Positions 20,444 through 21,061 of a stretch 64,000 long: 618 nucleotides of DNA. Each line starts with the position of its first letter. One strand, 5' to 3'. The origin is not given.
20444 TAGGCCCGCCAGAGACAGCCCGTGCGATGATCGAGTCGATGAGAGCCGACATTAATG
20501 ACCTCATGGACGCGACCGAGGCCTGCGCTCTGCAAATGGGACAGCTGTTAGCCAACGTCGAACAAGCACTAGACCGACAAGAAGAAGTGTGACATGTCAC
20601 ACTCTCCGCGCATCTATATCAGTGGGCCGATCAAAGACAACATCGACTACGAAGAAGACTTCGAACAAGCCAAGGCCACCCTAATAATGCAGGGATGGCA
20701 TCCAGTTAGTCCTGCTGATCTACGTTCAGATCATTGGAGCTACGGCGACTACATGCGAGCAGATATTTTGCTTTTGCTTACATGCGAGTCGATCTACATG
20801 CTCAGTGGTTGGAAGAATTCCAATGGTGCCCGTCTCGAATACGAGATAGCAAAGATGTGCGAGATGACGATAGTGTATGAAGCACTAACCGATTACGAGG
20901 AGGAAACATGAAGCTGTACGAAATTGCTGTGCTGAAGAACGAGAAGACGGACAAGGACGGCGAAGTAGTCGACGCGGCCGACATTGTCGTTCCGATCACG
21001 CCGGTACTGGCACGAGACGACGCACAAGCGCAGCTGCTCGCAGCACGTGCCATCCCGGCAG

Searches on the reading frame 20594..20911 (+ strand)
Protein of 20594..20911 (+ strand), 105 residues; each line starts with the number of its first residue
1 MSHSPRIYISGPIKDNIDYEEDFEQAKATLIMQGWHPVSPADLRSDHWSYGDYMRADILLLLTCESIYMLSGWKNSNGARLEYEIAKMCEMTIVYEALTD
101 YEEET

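Call 12: search_protein_families(library=pfam, proteins=[window:20594-20911:+], max_evalue=0.01)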
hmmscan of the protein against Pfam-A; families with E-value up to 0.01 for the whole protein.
window:20594-20911:+ (105 aa): 1 family
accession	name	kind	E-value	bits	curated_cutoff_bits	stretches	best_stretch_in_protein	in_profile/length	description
PF14359.12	DUF4406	-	1.2e-22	80.5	22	1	6-95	2-91/91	Domain of unknown function (DUF4406)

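Call 13: search_protein_families(library=phrogs, proteins=[window:20594-20911:+], max_evalue=0.001)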
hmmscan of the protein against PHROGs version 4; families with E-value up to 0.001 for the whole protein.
window:20594-20911:+ (105 aa): 4 families
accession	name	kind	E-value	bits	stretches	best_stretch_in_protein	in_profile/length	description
phrog_355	-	DNA, RNA and nucleotide metabolism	3e-25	90.1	1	3-102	73-178/249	nucleoside 2-deoxyribosyltransferase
phrog_5781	-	unknown function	8.7e-18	65.6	1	5-100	6-103/220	-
phrog_12019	-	other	1.3e-10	42.4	1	21-96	32-112/241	MazG-like pyrophosphatase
phrog_15484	-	other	1.1e-07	32.8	1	7-96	153-245/253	hydrolase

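Call 30: find_encoding_contigs(protein=window:20594-20911:+, flank=10000, max_places=6)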
Protein window:20594-20911:+ (105 aa): 6 contigs read that carry it; 5 places shown.
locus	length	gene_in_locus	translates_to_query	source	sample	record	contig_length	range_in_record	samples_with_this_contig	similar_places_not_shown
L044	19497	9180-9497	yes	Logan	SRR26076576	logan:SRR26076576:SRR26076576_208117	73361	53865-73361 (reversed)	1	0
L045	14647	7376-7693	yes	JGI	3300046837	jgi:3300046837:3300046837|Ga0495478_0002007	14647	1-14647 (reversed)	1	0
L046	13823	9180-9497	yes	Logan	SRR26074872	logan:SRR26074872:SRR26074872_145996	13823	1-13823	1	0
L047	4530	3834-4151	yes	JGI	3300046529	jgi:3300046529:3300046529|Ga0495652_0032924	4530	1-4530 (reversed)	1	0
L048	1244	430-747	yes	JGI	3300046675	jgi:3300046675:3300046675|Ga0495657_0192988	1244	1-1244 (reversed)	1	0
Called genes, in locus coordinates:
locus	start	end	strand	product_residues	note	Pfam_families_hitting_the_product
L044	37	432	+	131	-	-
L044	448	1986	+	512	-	-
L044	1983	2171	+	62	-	-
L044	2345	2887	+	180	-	PF12694:cpYpsA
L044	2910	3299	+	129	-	-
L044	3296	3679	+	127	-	-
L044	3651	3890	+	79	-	-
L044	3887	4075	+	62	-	-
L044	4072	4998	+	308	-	PF01145:Band_7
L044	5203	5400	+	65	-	-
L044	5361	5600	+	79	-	-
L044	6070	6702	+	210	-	-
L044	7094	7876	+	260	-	PF12705:PDDEXK_1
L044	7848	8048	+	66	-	-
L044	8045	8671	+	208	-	-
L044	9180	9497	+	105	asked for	PF14359:DUF4406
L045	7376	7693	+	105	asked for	PF14359:DUF4406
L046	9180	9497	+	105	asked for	PF14359:DUF4406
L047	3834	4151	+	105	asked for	PF14359:DUF4406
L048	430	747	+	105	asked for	PF14359:DUF4406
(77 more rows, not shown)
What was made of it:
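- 20594..20911 (+): DUF4406 (nucleoside 2-deoxyribosyltransferase-like) protein, 105 aa, beginning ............. The same start is on record in 6 contigs (call 30).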
